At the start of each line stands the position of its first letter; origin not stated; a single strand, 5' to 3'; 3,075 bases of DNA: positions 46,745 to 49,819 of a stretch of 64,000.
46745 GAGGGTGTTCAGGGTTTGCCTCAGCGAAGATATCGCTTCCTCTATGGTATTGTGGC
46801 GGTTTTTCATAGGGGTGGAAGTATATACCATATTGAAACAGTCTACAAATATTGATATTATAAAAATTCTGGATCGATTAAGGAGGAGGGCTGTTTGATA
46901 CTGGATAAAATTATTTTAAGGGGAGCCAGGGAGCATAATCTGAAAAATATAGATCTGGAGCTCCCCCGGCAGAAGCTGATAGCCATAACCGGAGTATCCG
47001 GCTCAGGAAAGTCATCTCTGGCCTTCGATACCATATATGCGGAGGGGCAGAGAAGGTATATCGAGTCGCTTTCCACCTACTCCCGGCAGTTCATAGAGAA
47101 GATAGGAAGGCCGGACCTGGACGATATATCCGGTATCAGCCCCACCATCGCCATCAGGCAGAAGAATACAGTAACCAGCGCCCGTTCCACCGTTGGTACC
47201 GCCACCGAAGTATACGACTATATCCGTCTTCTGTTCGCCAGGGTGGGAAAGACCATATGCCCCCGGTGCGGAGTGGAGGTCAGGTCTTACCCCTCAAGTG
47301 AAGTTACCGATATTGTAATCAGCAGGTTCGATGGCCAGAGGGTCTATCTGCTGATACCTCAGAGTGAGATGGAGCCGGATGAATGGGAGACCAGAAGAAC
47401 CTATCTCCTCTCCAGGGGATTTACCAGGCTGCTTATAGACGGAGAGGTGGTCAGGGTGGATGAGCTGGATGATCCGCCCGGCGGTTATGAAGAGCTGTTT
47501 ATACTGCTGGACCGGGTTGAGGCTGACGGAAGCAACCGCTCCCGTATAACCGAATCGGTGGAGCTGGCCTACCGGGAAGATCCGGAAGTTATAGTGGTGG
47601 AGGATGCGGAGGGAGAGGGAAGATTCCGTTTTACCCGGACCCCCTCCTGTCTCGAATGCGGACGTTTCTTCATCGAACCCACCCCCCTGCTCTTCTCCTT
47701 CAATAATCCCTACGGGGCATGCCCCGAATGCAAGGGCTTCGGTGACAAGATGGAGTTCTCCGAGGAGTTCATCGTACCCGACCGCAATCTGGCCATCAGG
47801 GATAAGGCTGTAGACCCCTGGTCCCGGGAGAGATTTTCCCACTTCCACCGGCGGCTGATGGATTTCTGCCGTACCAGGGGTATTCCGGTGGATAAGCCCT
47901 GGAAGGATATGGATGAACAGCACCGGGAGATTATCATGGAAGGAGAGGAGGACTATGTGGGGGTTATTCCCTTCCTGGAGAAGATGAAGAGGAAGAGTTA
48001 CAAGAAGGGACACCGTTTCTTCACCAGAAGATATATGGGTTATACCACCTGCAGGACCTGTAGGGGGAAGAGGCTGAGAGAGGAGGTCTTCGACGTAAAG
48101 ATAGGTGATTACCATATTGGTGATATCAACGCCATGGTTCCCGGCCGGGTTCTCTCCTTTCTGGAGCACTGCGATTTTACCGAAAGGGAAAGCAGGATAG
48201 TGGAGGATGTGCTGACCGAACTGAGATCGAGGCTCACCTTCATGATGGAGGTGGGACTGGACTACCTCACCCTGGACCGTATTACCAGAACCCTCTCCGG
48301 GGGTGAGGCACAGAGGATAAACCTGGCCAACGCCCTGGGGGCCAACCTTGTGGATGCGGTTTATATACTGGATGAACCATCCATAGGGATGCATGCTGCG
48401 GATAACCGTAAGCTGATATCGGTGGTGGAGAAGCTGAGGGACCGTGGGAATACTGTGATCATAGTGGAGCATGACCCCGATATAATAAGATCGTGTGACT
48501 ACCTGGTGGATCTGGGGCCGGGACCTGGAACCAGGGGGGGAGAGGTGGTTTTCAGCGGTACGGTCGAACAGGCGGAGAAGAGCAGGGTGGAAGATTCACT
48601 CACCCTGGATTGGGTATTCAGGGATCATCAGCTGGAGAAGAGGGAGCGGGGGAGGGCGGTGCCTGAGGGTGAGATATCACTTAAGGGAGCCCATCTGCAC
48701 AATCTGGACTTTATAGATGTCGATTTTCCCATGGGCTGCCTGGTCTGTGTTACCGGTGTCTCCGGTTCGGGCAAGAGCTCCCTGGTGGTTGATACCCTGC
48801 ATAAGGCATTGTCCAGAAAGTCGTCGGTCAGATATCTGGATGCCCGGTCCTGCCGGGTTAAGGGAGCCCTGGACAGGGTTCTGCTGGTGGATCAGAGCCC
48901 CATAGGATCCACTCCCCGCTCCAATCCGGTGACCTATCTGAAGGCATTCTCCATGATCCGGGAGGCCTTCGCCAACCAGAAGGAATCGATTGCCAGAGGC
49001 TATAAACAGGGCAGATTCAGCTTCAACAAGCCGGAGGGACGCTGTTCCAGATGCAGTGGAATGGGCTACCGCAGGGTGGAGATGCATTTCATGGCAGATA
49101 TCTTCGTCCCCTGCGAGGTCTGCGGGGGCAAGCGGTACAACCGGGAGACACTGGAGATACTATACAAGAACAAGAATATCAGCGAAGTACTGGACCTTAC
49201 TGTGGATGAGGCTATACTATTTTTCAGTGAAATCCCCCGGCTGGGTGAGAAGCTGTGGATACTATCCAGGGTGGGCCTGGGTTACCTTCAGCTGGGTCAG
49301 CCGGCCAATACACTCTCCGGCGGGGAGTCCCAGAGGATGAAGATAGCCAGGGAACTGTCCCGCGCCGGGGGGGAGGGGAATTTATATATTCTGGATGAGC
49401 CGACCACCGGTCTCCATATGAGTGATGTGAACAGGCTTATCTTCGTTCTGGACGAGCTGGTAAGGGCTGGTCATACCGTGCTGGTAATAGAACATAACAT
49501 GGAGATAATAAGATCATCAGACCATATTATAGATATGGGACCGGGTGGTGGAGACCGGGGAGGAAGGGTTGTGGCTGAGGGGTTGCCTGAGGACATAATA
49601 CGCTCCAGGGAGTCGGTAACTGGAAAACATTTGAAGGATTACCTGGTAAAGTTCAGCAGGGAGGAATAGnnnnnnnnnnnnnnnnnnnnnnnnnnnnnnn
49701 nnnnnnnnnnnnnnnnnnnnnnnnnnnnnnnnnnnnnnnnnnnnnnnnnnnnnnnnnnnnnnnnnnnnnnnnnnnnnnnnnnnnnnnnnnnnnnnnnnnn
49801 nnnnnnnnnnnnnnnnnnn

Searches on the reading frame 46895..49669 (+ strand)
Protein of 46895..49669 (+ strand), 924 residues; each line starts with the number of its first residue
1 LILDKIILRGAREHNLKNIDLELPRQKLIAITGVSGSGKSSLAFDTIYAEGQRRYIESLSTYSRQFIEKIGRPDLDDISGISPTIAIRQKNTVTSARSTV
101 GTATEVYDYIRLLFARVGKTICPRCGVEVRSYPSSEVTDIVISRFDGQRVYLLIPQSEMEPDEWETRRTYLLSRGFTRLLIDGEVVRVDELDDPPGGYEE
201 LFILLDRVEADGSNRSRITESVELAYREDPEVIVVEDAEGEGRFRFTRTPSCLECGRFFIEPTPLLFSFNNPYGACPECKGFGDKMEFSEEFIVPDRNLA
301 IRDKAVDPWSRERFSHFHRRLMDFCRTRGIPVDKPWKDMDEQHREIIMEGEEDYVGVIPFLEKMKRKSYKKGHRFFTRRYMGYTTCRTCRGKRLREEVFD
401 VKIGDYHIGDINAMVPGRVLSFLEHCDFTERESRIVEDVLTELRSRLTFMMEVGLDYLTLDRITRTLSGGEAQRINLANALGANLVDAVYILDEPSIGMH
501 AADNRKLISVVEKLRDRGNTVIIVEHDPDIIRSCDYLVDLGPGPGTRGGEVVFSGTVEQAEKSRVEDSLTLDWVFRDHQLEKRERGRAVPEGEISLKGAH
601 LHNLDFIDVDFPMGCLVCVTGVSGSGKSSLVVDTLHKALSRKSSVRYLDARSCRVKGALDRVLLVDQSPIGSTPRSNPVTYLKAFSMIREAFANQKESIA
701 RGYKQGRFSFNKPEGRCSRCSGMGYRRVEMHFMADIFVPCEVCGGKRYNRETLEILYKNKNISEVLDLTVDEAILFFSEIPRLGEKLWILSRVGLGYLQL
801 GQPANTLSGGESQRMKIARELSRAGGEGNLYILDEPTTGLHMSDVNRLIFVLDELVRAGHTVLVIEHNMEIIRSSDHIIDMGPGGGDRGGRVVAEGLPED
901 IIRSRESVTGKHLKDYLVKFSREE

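Call 14: search_protein_families(library=pfam, proteins=[window:46895-49669:+], max_evalue=0.01)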
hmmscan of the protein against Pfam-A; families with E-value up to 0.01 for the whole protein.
window:46895-49669:+ (924 aa): 21 families
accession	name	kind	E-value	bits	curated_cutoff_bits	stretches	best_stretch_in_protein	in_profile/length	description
PF00005.33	ABC_tran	-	5e-21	76.2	25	3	790-838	89-137/137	ABC transporter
PF17755.6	UvrA_DNA-bind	-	1.3e-14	54.8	23.2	1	291-371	3-83/110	UvrA DNA-binding domain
PF17760.6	UvrA_inter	-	8.8e-11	42.1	23.3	1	135-237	4-107/109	UvrA interaction domain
PF13191.12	AAA_16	-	1.9e-08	35.4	32.6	1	614-644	24-57/167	AAA ATPase domain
PF02463.25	SMC_N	-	1.9e-08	34.4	40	0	3-50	2-48/220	RecF/RecN/SMC N terminal domain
PF20703.3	nSTAND1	-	1.5e-07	31.9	27.1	0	12-43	19-50/379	Novel STAND NTPase 1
PF13555.12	AAA_29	-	6.8e-07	29.4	27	0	610-646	18-53/61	P-loop containing region of AAA domain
PF00684.25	DnaJ_CXXCXGXG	-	0.00012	22.7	32.7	0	713-747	15-51/65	DnaJ central domain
PF01583.26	APS_kinase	-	0.00012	22.5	21.1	0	614-655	2-43/152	Adenylylsulphate kinase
PF13476.12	AAA_23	-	0.00014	23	27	0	5-42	1-35/201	AAA domain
PF13304.12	AAA_21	-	0.00018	22.1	27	0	476-530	247-302/304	AAA domain, putative AbiEii toxin, Type IV TA system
PF13481.12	AAA_25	-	0.00073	19.7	27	0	22-46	29-53/195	AAA domain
PF20720.3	nSTAND3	-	0.00086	19.5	27.2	0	23-50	14-41/155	Novel STAND NTPase 3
PF13401.12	AAA_22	-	0.0016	19.2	27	0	26-43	5-22/130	AAA domain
PF06745.19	ATPase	-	0.0026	17.6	26.6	0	23-48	16-41/231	KaiC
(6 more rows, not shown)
